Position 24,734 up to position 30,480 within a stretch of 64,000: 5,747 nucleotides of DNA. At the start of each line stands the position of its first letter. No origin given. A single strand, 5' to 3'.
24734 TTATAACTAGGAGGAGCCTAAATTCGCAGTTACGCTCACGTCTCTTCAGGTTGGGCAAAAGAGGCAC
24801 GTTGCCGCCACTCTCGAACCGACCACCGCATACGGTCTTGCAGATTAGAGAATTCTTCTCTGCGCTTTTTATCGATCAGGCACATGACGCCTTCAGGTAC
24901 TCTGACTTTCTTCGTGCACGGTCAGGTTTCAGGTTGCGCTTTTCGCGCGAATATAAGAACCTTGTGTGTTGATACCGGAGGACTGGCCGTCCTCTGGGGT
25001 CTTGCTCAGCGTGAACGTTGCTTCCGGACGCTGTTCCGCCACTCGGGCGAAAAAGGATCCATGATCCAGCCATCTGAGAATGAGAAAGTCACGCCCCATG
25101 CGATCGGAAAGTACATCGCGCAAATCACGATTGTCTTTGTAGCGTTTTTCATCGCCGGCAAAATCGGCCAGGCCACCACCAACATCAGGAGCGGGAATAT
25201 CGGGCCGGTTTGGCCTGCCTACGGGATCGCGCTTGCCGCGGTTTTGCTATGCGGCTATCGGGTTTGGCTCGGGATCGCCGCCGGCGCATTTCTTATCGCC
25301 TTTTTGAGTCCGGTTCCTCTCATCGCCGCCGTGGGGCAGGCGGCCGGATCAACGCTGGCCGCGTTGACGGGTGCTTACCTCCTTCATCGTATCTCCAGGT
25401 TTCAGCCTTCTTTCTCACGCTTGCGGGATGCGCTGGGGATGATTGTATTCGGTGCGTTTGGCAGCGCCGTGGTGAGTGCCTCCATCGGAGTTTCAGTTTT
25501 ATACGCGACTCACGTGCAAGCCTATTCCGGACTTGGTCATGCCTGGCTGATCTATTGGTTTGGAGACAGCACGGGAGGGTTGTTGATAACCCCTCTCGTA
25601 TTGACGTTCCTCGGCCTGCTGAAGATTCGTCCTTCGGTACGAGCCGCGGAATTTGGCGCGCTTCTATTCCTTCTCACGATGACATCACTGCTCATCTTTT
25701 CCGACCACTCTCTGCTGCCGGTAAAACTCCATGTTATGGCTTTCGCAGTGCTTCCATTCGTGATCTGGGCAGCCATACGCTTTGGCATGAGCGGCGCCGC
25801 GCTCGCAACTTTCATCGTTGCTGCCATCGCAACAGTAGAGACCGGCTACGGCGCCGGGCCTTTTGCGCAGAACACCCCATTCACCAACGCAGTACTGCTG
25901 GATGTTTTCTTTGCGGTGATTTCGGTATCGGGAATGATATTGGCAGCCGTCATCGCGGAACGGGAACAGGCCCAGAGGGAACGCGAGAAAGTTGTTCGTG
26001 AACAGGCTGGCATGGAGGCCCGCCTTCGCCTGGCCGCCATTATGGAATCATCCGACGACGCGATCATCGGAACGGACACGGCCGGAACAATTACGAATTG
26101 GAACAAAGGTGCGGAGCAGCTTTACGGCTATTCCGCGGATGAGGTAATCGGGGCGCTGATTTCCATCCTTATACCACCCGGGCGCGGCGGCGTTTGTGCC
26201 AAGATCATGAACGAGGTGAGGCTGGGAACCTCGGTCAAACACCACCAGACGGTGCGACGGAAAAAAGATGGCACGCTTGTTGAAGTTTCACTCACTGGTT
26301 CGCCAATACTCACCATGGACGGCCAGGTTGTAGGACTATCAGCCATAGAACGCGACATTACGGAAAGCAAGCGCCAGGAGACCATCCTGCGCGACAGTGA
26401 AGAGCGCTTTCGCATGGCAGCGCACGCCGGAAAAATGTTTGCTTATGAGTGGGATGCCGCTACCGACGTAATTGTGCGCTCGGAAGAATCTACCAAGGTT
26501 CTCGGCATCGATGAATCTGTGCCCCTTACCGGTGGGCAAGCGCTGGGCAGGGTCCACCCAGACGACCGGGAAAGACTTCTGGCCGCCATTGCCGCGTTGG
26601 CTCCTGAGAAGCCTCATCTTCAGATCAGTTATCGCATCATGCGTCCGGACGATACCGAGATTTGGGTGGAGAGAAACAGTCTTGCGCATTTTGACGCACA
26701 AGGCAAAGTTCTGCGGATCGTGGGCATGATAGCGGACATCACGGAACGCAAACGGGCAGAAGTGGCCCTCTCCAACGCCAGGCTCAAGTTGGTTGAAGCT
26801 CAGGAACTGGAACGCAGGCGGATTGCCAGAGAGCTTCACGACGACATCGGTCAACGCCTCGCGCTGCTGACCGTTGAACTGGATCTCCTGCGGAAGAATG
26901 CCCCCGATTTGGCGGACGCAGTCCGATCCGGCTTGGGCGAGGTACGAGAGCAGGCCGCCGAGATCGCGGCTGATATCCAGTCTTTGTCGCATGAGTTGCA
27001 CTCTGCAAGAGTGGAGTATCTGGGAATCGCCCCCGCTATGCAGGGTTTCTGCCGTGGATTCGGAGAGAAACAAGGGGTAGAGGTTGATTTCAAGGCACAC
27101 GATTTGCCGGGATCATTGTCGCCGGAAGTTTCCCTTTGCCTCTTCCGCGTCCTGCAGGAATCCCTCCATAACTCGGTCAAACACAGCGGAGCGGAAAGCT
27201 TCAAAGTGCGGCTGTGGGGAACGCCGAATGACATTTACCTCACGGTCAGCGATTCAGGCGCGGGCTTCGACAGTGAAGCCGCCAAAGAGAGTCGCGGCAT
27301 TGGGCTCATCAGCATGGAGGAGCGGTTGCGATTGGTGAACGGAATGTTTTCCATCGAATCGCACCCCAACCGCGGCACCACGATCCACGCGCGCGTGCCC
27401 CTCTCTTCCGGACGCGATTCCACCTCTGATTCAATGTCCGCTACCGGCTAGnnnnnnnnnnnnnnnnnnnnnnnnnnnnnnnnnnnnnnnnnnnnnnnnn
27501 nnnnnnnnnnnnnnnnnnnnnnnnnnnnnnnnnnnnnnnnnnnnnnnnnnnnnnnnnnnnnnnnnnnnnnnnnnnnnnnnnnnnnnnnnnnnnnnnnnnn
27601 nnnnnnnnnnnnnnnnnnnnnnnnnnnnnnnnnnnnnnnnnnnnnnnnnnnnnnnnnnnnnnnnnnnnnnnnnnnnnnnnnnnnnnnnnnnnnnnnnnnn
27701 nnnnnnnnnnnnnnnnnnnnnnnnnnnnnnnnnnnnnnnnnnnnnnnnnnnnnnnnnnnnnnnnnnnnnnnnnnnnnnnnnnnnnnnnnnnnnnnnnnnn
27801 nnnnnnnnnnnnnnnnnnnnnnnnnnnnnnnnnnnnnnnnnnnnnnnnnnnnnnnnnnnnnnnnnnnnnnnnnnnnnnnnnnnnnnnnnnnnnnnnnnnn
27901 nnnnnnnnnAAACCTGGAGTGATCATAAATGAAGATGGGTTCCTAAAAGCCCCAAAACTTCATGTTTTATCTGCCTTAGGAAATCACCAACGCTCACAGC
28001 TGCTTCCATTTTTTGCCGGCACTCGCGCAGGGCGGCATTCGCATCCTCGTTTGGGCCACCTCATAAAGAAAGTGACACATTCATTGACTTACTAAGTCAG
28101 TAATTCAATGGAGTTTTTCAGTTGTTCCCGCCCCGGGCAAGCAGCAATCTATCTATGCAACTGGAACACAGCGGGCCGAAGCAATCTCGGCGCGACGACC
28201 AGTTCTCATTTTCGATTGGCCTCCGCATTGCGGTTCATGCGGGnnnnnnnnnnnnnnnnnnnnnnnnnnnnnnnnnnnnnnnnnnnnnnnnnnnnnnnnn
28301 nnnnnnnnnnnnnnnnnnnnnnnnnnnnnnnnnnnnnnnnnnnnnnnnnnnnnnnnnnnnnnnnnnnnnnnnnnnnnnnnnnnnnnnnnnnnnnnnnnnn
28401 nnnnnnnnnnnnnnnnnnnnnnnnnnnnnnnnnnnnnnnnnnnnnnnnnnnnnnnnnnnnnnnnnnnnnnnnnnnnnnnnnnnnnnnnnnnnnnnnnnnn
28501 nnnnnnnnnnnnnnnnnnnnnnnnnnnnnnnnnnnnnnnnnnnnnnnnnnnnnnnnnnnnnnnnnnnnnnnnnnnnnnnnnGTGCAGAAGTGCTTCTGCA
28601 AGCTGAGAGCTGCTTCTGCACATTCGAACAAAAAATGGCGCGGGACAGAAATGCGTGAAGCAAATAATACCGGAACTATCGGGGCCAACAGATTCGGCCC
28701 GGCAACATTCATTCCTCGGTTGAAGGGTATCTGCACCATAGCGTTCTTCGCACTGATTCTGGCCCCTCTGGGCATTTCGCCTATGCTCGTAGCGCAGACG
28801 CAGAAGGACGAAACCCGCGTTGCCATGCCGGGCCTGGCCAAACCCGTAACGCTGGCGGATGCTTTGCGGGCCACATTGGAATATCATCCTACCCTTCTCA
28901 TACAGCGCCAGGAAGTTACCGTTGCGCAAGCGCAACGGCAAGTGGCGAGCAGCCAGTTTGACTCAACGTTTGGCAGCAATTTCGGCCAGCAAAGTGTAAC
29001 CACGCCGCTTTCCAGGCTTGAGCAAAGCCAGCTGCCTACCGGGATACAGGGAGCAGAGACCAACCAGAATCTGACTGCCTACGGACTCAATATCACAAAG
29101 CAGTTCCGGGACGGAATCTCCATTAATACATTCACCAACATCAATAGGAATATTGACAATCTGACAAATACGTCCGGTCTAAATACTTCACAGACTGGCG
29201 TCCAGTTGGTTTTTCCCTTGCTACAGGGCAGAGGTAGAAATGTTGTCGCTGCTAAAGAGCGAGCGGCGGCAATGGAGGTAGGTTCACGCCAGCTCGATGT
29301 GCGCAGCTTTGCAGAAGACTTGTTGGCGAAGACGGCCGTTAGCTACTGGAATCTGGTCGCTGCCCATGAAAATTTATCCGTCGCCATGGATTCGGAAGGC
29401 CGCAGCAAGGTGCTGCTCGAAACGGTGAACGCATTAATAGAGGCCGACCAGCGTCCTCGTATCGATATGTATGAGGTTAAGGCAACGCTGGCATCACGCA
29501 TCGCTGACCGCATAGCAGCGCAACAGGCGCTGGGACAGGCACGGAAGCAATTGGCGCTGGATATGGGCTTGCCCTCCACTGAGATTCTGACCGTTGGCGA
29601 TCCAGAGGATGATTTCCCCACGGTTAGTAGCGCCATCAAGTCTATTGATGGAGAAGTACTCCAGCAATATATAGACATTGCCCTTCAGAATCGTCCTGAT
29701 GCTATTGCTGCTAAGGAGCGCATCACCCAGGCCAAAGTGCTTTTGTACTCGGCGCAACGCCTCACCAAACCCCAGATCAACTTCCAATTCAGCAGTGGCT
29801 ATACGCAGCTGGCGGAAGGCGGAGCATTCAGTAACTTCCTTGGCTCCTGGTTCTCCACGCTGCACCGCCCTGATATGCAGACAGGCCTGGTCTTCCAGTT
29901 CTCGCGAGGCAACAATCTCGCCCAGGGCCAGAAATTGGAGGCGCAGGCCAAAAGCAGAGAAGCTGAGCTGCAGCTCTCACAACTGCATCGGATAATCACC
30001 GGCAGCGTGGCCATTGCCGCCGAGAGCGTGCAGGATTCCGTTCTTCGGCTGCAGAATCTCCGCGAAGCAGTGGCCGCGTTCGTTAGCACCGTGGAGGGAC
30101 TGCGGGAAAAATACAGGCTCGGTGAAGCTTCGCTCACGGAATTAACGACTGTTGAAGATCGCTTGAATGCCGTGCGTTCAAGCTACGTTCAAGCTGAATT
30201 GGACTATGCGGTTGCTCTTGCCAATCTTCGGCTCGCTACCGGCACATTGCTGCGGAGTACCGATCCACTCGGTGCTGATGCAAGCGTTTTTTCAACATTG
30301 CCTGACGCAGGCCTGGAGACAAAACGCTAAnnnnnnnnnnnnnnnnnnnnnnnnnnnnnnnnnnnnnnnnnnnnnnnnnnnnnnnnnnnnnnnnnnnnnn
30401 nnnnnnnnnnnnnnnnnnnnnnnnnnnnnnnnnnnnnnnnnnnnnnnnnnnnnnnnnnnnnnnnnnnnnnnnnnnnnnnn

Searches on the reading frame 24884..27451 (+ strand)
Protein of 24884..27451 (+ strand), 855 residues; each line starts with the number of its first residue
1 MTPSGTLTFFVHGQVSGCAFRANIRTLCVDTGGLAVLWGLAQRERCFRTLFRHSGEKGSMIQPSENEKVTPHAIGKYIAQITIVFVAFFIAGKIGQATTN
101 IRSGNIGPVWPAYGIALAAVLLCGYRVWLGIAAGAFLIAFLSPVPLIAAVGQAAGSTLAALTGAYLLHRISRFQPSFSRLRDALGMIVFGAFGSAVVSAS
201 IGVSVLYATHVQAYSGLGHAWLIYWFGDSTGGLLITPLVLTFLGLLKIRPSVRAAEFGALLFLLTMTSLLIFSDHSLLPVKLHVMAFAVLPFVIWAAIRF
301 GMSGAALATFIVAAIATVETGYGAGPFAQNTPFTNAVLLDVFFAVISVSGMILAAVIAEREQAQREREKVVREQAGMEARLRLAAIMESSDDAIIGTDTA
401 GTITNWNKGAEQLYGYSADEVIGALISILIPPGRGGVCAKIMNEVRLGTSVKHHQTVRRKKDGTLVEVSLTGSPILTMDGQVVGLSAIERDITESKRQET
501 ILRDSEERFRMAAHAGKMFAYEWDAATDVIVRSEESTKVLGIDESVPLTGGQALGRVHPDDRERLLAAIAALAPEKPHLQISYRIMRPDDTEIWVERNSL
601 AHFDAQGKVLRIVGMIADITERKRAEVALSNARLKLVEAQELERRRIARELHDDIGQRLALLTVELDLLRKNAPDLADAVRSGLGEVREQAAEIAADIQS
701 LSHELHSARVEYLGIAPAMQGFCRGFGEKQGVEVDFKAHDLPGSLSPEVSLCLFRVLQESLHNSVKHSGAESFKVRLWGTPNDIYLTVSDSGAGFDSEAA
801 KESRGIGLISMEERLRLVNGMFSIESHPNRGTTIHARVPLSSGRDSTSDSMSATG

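Call 44: search_protein_families(library=pfam, proteins=[window:24884-27451:+], max_evalue=0.001)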
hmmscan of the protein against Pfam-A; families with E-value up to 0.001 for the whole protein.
window:24884-27451:+ (855 aa): 8 families
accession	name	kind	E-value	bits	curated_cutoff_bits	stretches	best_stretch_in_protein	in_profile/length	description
PF05231.19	MASE1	-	2.2e-37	129.3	29.8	1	84-360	5-298/299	MASE1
PF00989.32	PAS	-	7.7e-23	81.1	22.6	1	382-492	2-113/113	PAS fold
PF13426.13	PAS_9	-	7.3e-20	71.6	27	1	392-494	2-103/103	PAS domain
PF08447.18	PAS_3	-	4.8e-19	68.9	25.6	2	531-615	3-88/89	PAS fold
PF08448.16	PAS_4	-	5.4e-19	68.9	23.1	2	388-497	2-110/110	PAS fold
PF07730.19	HisKA_3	-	9.4e-13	48.9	24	1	643-707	1-65/68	Histidine kinase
PF02518.31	HATPase_c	-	1.2e-12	48.7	26.4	1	753-841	6-110/111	Histidine kinase-, DNA gyrase B-, and HSP90-like ATPase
PF13188.13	PAS_8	-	1.5e-06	28.3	21.8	1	382-432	2-49/65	PAS domain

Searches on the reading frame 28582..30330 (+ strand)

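Call 44: search_protein_families(library=pfam, proteins=[window:28582-30330:+], max_evalue=0.001)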
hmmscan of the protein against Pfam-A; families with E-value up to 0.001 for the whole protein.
window:28582-30330:+ (582 aa): 1 family
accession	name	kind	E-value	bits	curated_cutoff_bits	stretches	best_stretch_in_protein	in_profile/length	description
PF02321.23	OEP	-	8.5e-29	101.1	22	2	360-554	1-187/187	Outer membrane efflux protein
